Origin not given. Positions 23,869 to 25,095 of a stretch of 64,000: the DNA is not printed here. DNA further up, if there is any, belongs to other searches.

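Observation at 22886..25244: PqqD-like / HPr-kinase-like / nucleotidyltransferase module embedded in the XrtA locus; substrate unknown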

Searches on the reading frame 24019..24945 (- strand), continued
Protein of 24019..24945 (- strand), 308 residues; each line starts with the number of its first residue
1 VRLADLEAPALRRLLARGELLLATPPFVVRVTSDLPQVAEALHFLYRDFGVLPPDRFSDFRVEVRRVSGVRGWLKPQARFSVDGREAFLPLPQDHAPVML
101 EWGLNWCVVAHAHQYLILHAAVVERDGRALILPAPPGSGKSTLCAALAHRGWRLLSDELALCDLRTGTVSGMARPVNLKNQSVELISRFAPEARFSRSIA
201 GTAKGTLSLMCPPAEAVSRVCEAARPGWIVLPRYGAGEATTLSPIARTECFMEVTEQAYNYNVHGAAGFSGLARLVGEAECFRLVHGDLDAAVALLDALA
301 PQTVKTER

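Call 40: search_protein_families(library=ncbifam, proteins=[L052:8036-8905:+, L052:12471-13964:-, L052:13907-15070:-, L001:6282-8813:+, L001:12030-12647:+, L001:13026-14459:+, L035:6951-8624:-, L035:12549-13301:-, L029:6829-8121:+, L029:13127-14713:-], max_evalue=0.000001)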
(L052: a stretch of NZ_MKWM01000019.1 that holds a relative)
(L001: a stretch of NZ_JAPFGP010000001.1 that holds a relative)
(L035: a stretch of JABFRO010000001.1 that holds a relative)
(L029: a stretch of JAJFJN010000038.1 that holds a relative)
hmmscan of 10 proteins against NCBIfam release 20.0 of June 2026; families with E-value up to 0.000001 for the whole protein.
L052:8036-8905:+ (289 aa): 12 families
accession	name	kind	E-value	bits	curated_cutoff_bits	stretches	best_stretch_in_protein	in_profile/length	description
TIGR03534.1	RF_mod_PrmC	equivalog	2.7e-84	282.6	199.1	1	35-282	1-251/253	peptide chain release factor N(5)-glutamine methyltransferase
TIGR00536.1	hemK_fam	subfamily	3e-70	236.6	115.5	1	33-285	24-280/286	HemK family protein methyltransferase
NF002421.0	PRK01544.1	equivalog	1.2e-46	159.5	567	2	120-282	136-301/524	bifunctional peptide chain release factor N(5)-glutamine methyltransferase PrmC/tRNA (guanosine(46)-N7)-methyltransferase TrmB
TIGR03533.1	L3_gln_methyl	equivalog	2.6e-43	148.4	229.7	1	26-280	23-280/284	50S ribosomal protein L3 N(5)-glutamine methyltransferase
TIGR03704.1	PrmC_rel_meth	equivalog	1.6e-33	116.2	248.8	1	64-267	27-233/251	putative protein N(5)-glutamine methyltransferase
NF011529.0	PRK14968.1-3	equivalog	3.9e-18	65.6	162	1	94-247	10-153/198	putative methyltransferase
TIGR00537.1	hemK_rel_arch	hypoth_equivalog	9.6e-15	54.7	87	1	103-250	4-141/179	HemK2/MTQ2 family protein methyltransferase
NF011530.0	PRK14968.1-4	equivalog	3.1e-13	49.5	243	1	100-248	19-155/202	putative methyltransferase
NF011527.0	PRK14968.1-1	equivalog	7.8e-11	42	242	1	96-251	10-153/192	putative methyltransferase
NF007023.0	PRK09489.1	equivalog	8e-09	35.1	295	1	122-199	196-272/342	16S rRNA (guanine(1207)-N(2))-methyltransferase RsmC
NF004851.0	PRK06202.1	equivalog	5.1e-08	32.6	243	1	114-195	52-136/237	hypothetical protein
TIGR02469.1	CbiT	equivalog_domain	8.8e-07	29.2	78.3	0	116-169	15-66/124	precorrin-6Y C5,15-methyltransferase (decarboxylating) subunit CbiT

L052:12471-13964:- (497 aa): 72 families (the best 25 are shown)
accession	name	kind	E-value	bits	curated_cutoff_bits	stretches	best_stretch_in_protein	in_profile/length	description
TIGR01818.1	ntrC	equivalog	5.5e-208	691.4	558.6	1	28-481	1-463/463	nitrogen regulation protein NR(I)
NF008176.1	PRK10923.1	equivalog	6.3e-202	671.3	620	1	27-484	5-469/469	nitrogen regulation protein NR(I)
NF008469.0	PRK11361.1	equivalog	2.6e-132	441.8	714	1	23-484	2-457/461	acetoacetate metabolism transcriptional regulator AtoC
NF051870.1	NAssimRespRegNtrX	equivalog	4.1e-107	358.9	600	1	28-483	4-452/452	nitrogen assimilation response regulator NtrX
NF007689.0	PRK10365.1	equivalog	1.6e-102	343.6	760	1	29-478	9-439/441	sigma-54-dependent response regulator transcription factor ZraR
TIGR02915.1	PEP_resp_reg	equivalog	2.8e-102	342.8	502.6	1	29-482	2-443/445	PEP-CTERM-box response regulator transcription factor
NF050807.1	TransRegFlbDCaul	equivalog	1.3e-100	337.4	750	1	86-480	59-437/454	sigma-54-dependent transcriptional regulator FlbD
NF011695.0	PRK15115.1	equivalog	6.1e-100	335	763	1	27-390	8-367/445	two-component system response regulator GlrR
NF041946.1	LuxO_transreg_Vib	equivalog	1.1e-98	331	800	1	32-480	3-459/463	quorum-sensing sigma-54 dependent transcriptional regulator LuxO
TIGR01817.1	nifA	equivalog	2.4e-98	330.2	528.85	1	151-401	189-438/534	nif-specific transcriptional activator NifA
NF041552.1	TF_PrdR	equivalog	3.9e-96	322.6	795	1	152-480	261-575/577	sigma-54 dependent transcriptional regulator PrdR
NF003451.0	PRK05022.1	equivalog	1.1e-91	308.2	476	1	140-484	172-511/512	nitric oxide reductase transcriptional regulator NorR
NF038308.1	RNA_repair_RtcR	equivalog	2.6e-91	307.1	650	1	141-475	163-505/530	RNA repair transcriptional activator RtcR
NF049963.1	RespRegFlgRCampy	domain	7.5e-88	295.2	750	1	28-401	3-377/429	fla regulon two-component system response regulator FlgR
TIGR02329.1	propionate_PrpR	equivalog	1.7e-83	281.1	499.2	1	131-479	180-525/526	propionate catabolism operon regulatory protein PrpR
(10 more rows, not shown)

L052:13907-15070:- (387 aa): 54 families (the best 25 are shown)
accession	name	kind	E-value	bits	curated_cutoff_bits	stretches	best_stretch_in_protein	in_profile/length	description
NF008293.1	PRK11073.1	equivalog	1.7e-95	320.2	240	2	30-273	13-254/349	nitrogen regulation protein NR(II)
NF008468.0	PRK11360.1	equivalog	5.8e-45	153.8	646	2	33-276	277-526/616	two-component system sensor histidine kinase AtoS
NF007688.0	PRK10364.1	equivalog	1.5e-28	99.8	479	2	156-276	246-371/460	two-component system sensor histidine kinase ZraS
NF046044.1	PnpS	equivalog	7.4e-27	94.4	400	2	30-270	61-299/390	two-component system histidine kinase PnpS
NF010411.0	PRK13837.1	equivalog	4.2e-24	84.6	647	2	311-385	603-675/828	two-component system VirA-like sensor kinase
TIGR02966.1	phoR_proteo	equivalog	2.3e-23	82.7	334.2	1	30-270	12-243/333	phosphate regulon sensor histidine kinase PhoR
NF008312.0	PRK11100.1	equivalog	3.1e-23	82.4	356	1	153-270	259-383/477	two-component system sensor histidine kinase CreC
NF053867.1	SprKinKinDBac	equivalog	7.5e-22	77.4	775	2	319-384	430-496/500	sporulation kinase KinD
NF047496.1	HK_LIC11548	equivalog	1.7e-17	63.4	750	1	149-385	359-589/589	LIC_11548 family sensor histidine kinase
NF046020.1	HisKinCckABruc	equivalog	1.9e-16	59.1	1000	1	319-384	638-706/868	cell cycle histidine kinase CckA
NF046026.1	HisKinCckACaul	equivalog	2.2e-16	59.2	1000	1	149-385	301-532/678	cell cycle histidine kinase CckA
NF033091.0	HK_VanS_ACDEFG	equivalog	2.6e-16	59.6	400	1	308-384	211-293/293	vancomycin resistance histidine kinase VanS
TIGR02956.1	TMAO_torS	equivalog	1.9e-15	56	676.5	1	300-383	602-680/967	TMAO reductase system sensor histidine kinase/response regulator TorS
NF045911.1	TCSHisKinNblS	equivalog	2.1e-15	56.1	1000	1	33-372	275-606/621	two-component system sensor histidine kinase NblS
NF047497.1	HK_LIC_12097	equivalog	2.9e-15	55.9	500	1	307-385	286-366/367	LIC_12097 family sensor histidine kinase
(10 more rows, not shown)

L001:6282-8813:+ (843 aa): 27 families (the best 25 are shown)
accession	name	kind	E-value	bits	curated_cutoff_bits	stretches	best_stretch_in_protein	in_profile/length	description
NF052458.1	PhdiestGepA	equivalog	3.5e-254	845.9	1200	1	8-839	6-836/840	phosphodiesterase GepA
NF045675.1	PhdiestaseDibA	equivalog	5.7e-117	391.6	980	1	449-837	233-618/623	phosphodiesterase DibA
NF007474.0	PRK10060.1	equivalog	1.2e-97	327.7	782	1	393-835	207-645/663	cyclic di-GMP phosphodiesterase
NF053781.1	cdiGMPphdstlr2612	equivalog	5.3e-94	315.9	1600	1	451-836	874-1257/1268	Tlr1612 family c-di-GMP phosphodiesterase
NF008467.0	PRK11359.1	equivalog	1.1e-77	261.7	857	1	420-838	371-786/800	oxygen-sensing cyclic-di-GMP phosphodiesterase DosP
NF008807.1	PRK11829.1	equivalog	9.9e-66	222.2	733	1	399-834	216-652/670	biofilm formation regulator HmsP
NF007298.0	PRK09776.1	equivalog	9e-59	199.3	1135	1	439-838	705-1100/1111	diguanylate cyclase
NF007839.0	PRK10551.1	equivalog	1.4e-52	179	461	1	594-839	261-505/518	cyclic di-GMP phosphodiesterase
NF045673.1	c-di-GMPRcptLapD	equivalog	7e-45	153.5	1020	1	335-835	146-645/647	cyclic di-GMP receptor LapD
NF052596.1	RR_EAL_PvrR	equivalog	8.3e-40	136.6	580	1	594-834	140-379/398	response regulator cyclic di-GMP phosphodiesterase PvrR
NF008281.1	PRK11059.1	equivalog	3.3e-29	101.7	663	1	452-836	254-631/633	RNase E specificity factor CsrD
NF052265.1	EAL_dom_RimA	equivalog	1.3e-28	99.9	430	1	612-835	19-234/248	S6 modification regulatory phosphodiesterase RimA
NF007423.1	PRK09966.1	equivalog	1.3e-22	80.2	325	1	360-566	173-383/390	diguanylate cyclase DgcN/YfiN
TIGR00254.1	GGDEF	domain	2.7e-21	76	37.4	1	425-582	5-166/168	diguanylate cyclase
NF038266.1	diguan_SiaD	equivalog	4.4e-20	72.1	290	1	397-579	66-251/252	biofilm regulation diguanylate cyclase SiaD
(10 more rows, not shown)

L001:12030-12647:+ (205 aa): 7 families
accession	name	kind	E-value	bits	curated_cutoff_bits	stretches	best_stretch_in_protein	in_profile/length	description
TIGR00473.1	pssA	equivalog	6.7e-32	110.7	107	1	20-154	1-129/153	CDP-diacylglycerol--serine O-phosphatidyltransferase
NF038087.1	arch_ser_synth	exception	1.3e-29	103.4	240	1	14-156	5-140/216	archaetidylserine synthase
TIGR04217.1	archae_ser_T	exception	1e-23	84.3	200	1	9-158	3-138/221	archaetidylserine synthase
NF038086.1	anchor_synt_A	exception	3e-15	56.6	200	1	10-129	4-124/222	protein sorting system archaetidylserine synthase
NF040950.1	archin_ph_syn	equivalog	1.5e-11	44.5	180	1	15-104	19-108/191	archaetidylinositol phosphate synthase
NF052561.1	PIPSynBT1523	equivalog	1.8e-07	31.1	350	0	35-118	49-132/232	hypothetical protein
NF045883.1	PIPSynth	equivalog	9.2e-07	28.7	170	1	24-119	27-122/197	phosphatidylinositol phosphate synthase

L001:13026-14459:+ (477 aa): 48 families (the best 25 are shown)
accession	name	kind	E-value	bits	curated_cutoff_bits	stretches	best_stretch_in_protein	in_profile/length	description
NF052282.1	PLP_TF_PdxR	equivalog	2.8e-63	214.5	320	1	3-453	1-438/448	MocR-like pyridoxine biosynthesis transcription factor PdxR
NF052290.2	MocR_like_YczR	exception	1.5e-60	205.2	487.4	1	3-448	19-441/458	MocR-like transcription factor YczR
NF052286.1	ecto_TF_EhuR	exception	1.1e-51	175.8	480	1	3-468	11-451/458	MocR-like ectoine utilization transcription factor EhuR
NF052281.1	rhizopine_MocR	equivalog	2.7e-42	145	650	1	3-441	18-454/479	rhizopine catabolism transcriptional regulator MocR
TIGR04461.1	endura_MppQ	equivalog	6.5e-37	127.5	540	1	106-436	13-352/392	enduracididine biosynthesis enzyme MppQ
NF041364.1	GntC_guanitoxin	equivalog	7.6e-35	120.5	415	1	122-436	13-330/356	guanitoxin biosynthesis PLP-dependent (S)-gamma-hydroxy-L-arginine cyclodehydratase GntC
NF012025.0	PRK15481.1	equivalog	7.5e-32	110.5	573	2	168-417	141-384/432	MocR-like B6 salvage transcription factor PtsJ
NF052285.1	GABA_TF_GabR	exception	1.8e-25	89.6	600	1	5-325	1-308/456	MocR-like transcriptional regulator GabR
NF005732.0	PRK07550.1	equivalog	8.7e-24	84.3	366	1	122-446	47-368/389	aminotransferase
NF004770.0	PRK06108.1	subfamily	9.8e-24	83.9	422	1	143-435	69-364/396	pyridoxal phosphate-dependent aminotransferase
TIGR01265.1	tyr_nico_aTase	subfamily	4.1e-23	82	292.45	1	134-328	61-256/403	tyrosine/nicotianamine family aminotransferase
TIGR03947.1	viomycin_VioD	equivalog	7e-20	71.2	390.9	1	147-450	51-344/359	capreomycidine synthase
TIGR01264.1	tyr_amTase_E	equivalog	1e-19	70.7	474.25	1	146-325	72-254/403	tyrosine transaminase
NF005305.0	PRK06836.1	equivalog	2.5e-19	69.8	376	1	122-440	49-370/396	pyridoxal phosphate-dependent aminotransferase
NF004870.0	PRK06225.1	equivalog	3.1e-17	62.4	351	1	118-327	39-239/380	pyridoxal phosphate-dependent aminotransferase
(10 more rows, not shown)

L035:6951-8624:- (557 aa): 3 families
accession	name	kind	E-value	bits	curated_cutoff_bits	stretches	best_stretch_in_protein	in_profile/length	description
NF045584.1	cas14_MBL_CASP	equivalog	2.2e-117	392.9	800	1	97-538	1-424/612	type VII CRISPR-associated protein Cas14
TIGR03675.1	arCOG00543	equivalog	2.1e-84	283.9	580.2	1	94-555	172-628/631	beta-CASP ribonuclease aCPSF1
TIGR04122.1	Xnuc_lig_assoc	equivalog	6.4e-14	51.5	325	1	236-364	66-193/326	ligase-associated DNA damage response exonuclease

L035:12549-13301:- (250 aa): 6 families
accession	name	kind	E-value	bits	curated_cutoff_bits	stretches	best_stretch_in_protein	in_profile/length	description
NF011694.0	PRK15114.1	equivalog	3.4e-78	262.6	280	1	8-244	2-238/246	tRNA (cytosine(32)/uridine(32)-2'-O)-methyltransferase TrmJ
TIGR00050.1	rRNA_methyl_1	subfamily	3.1e-66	223.6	167.15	1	9-244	3-229/233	TrmJ/YjtD family RNA methyltransferase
NF007752.0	PRK10433.1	equivalog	8.7e-39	133.3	212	1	11-172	3-165/228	tRNA/rRNA methyltransferase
NF041077.1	tRNAmeth_TrmJ_Sulfolob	equivalog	1.4e-20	73.9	350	1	11-166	2-155/229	tRNA (cytidine-2'-O-)-methyltransferase TrmJ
TIGR00186.1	rRNA_methyl_3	equivalog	1.8e-10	40.7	160.15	1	12-162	95-236/240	23S rRNA (guanosine(2251)-2'-O)-methyltransferase RlmB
TIGR00185.1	tRNA_yibK_trmL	equivalog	3.6e-07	30.2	190.6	0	11-162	2-144/154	tRNA (uridine(34)/cytosine(34)/5-carboxymethylaminomethyluridine(34)-2'-O)-methyltransferase TrmL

L029:6829-8121:+ (430 aa): 5 families
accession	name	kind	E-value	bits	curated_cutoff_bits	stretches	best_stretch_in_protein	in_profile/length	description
TIGR00877.1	purD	equivalog_domain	1.2e-175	584.4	288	1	1-424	1-424/425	phosphoribosylamine--glycine ligase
NF004679.0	PRK06019.1-5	equivalog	9.3e-09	34.6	326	1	1-201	3-192/376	5-(carboxyamino)imidazole ribonucleotide synthase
TIGR02068.2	cya_phycin_syn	equivalog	7.7e-08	30.8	850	1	99-204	208-307/862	cyanophycin synthetase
NF002688.0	PRK02471.1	equivalog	2e-07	29.8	425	1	104-201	489-584/756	bifunctional glutamate--cysteine ligase GshA/glutathione synthetase GshB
NF010623.0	PRK14016.1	subfamily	3e-07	29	877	1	100-204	210-308/871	cyanophycin synthetase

L029:13127-14713:- (528 aa): 21 families
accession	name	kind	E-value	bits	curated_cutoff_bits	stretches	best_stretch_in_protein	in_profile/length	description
TIGR00254.1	GGDEF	domain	7.6e-47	159.1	37.4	1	362-524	4-167/168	diguanylate cyclase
NF007380.0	PRK09894.1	equivalog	4.6e-46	157.5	256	1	314-524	77-287/296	diguanylate cyclase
NF038266.1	diguan_SiaD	equivalog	8e-46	156.5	290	1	359-521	90-252/252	biofilm regulation diguanylate cyclase SiaD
NF007135.0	PRK09581.1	equivalog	6.9e-45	153.7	474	1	352-523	281-454/457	PleD family two-component system response regulator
NF007423.1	PRK09966.1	equivalog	8.9e-37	126.9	325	1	342-514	218-390/390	diguanylate cyclase DgcN/YfiN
NF041606.1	dguan_cyc_DgcA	equivalog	3.6e-36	124.8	370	1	385-524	200-339/340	diguanylate cyclase DgcA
NF051473.1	DigCycDgcsShew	equivalog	5.6e-36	124.4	400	1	360-521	132-288/291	diguanylate cyclase DgcS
NF047654.1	DiguCycDgcRLepto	equivalog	7.2e-35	120.3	500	1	359-522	129-294/295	diguanylate cyclase DgcR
NF011955.1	PRK15426.1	equivalog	5.7e-30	104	408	1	358-523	393-560/564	cellulose biosynthesis regulator diguanylate cyclase DgcQ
NF047872.1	GGDEF_GdpS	equivalog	8.8e-30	104.1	400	1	365-522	189-348/355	GGDEF domain-containing protein GdpS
NF007298.0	PRK09776.1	equivalog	4.1e-29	101.1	1135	1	362-523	683-844/1111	diguanylate cyclase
NF040885.1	diguan_DgcJ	equivalog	4.9e-26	91.6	500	1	363-519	341-491/493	diguanylate cyclase DgcJ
NF045675.1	PhdiestaseDibA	equivalog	7.2e-26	90.7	980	1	363-519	203-359/623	phosphodiesterase DibA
NF007474.0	PRK10060.1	equivalog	7.2e-23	80.6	782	1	363-523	237-394/663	cyclic di-GMP phosphodiesterase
NF007599.0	PRK10245.1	equivalog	2e-22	79.2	402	1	364-524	211-370/371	diguanylate cyclase AdrA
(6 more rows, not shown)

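Call 58: search_protein_families(library=padloc, proteins=[window:24019-24945:-], max_evalue=0.01)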
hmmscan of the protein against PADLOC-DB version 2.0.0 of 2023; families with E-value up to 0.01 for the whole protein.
window:24019-24945:- (308 aa): 0 families

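Call 67: predict_structure(alignment_id=A1)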
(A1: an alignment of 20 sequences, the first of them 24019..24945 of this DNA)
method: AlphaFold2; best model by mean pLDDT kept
length: 308 residues; sequences in the alignment: 20
mean_pLDDT: 92.4   pTM: 0.89
mean pLDDT of the five models: 92.4, 91.7, 91.3, 90.2, 89.6
residues with pLDDT >= 90: 265; 70-90: 31; 50-70: 6; < 50: 6
segments of 3 or more residues with pLDDT < 50: 303-308
pLDDT, mean of each block of 10 residues (from residue 1): 96 98 95 96 96 96 89 81 89 93 91 92 96 92 97 95 95 93 96 95 91 94 97 95 98 92 87 96 97 94 45
secondary structure, 60 per line:
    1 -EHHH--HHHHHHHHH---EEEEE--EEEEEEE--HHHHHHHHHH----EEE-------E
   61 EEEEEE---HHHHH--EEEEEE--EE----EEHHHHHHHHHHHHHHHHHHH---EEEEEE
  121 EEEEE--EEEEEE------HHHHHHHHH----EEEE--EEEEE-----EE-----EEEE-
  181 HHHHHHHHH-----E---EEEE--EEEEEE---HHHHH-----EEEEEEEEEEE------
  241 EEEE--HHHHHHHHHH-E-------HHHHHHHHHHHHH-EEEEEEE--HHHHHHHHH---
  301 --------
elements in order: H8-16 E20-24 E27-33 H36-45 E50-52 E60-66 H70-74 E77-82 H93-111 E115-125 E128-133 H140-148 E153-156 E159-163 E176-179 H181-189 E199-202 E205-210 H214-218 E224-234 E241-244 H247-256 H266-278 E280-286 H289-297

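Call 70: fold_search(model_id=the predicted structure, library=pdb)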
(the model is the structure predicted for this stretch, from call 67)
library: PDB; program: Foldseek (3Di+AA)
matches with E <= 10: 590; with E <= 0.001: 26
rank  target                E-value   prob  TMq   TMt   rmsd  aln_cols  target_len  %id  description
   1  2pxz                  7.9e-07  1.00  0.48  0.31  10.1       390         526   12  E. coli phosphoenolpyruvate carboxykinase (PEPCK) complexed with ATP, Mg2+, Mn2+, carbon dioxide and oxaloacetate (released 2008-04-22)
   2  1j3b_A                1.0e-06  1.00  0.46  0.30  14.8       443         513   14  Crystal structure of ATP-dependent phosphoenolpyruvate carboxykinase from Thermus thermophilus HB8 (released 2003-02-11)
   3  6crt                  1.1e-06  1.00  0.49  0.31   9.7       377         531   13  Arg65Gln Mutagenic E.coli PCK (released 2018-04-04)
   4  6asn                  1.1e-06  1.00  0.49  0.32   9.6       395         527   12  E. coli phosphoenolpyruvate carboxykinase K212I F216V mutant bound to methanesulfonate (released 2018-08-29)
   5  2pc9_C                1.1e-06  1.00  0.44  0.29  15.3       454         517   15  Crystal Structure Of ATP-Dependent Phosphoenolpyruvate Carboxykinase From Thermus thermophilus HB8 (released 2007-10-02)
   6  6at3_A                1.5e-06  1.00  0.52  0.33   8.5       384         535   13  E. coli phosphoenolpyruvate carboxykinase Y207F mutant bound to thiosulfate and oxaloacetate (released 2018-08-29)
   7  2pc9_A                1.5e-06  1.00  0.44  0.29  15.5       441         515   14  Crystal Structure Of ATP-Dependent Phosphoenolpyruvate Carboxykinase From Thermus thermophilus HB8 (released 2007-10-02)
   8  6com                  1.6e-06  1.00  0.50  0.32   9.8       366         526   13  2.3A crystal structure of E. coli phosphoenolpyruvate carboxykinase mutant Asp269Asn (released 2018-04-04)
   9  1k3c                  1.6e-06  1.00  0.49  0.31  10.3       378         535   11  Phosphoenolpyruvate carboxykinase in complex with ADP, AlF3 and Pyruvate (released 2001-12-19)
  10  2pc9_B                1.8e-06  1.00  0.46  0.30  14.6       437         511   16  Crystal Structure Of ATP-Dependent Phosphoenolpyruvate Carboxykinase From Thermus thermophilus HB8 (released 2007-10-02)
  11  1xkv_B                1.8e-06  1.00  0.44  0.28  15.4       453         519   14  Crystal Structure Of ATP-Dependent Phosphoenolpyruvate Carboxykinase From Thermus thermophilus HB8 (released 2005-10-11)
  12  1aq2                  2.0e-06  1.00  0.51  0.32   9.0       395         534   12  PHOSPHOENOLPYRUVATE CARBOXYKINASE (released 1998-10-14)
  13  1ayl                  2.0e-06  1.00  0.48  0.31   9.5       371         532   13  PHOSPHOENOLPYRUVATE CARBOXYKINASE (released 1997-01-11)
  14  1j3b_B                2.1e-06  1.00  0.53  0.34   7.1       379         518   15  Crystal structure of ATP-dependent phosphoenolpyruvate carboxykinase from Thermus thermophilus HB8 (released 2003-02-11)
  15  6asm                  2.2e-06  1.00  0.49  0.32  10.1       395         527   12  E. coli phosphoenolpyruvate carboxykinase G209S K212C mutant bound to thiosulfate (released 2018-08-29)
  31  1jb1                  6.8e-03  0.90  0.21  0.38  12.7       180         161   12  Lactobacillus casei HprK/P Bound to Phosphate (released 2001-08-08)
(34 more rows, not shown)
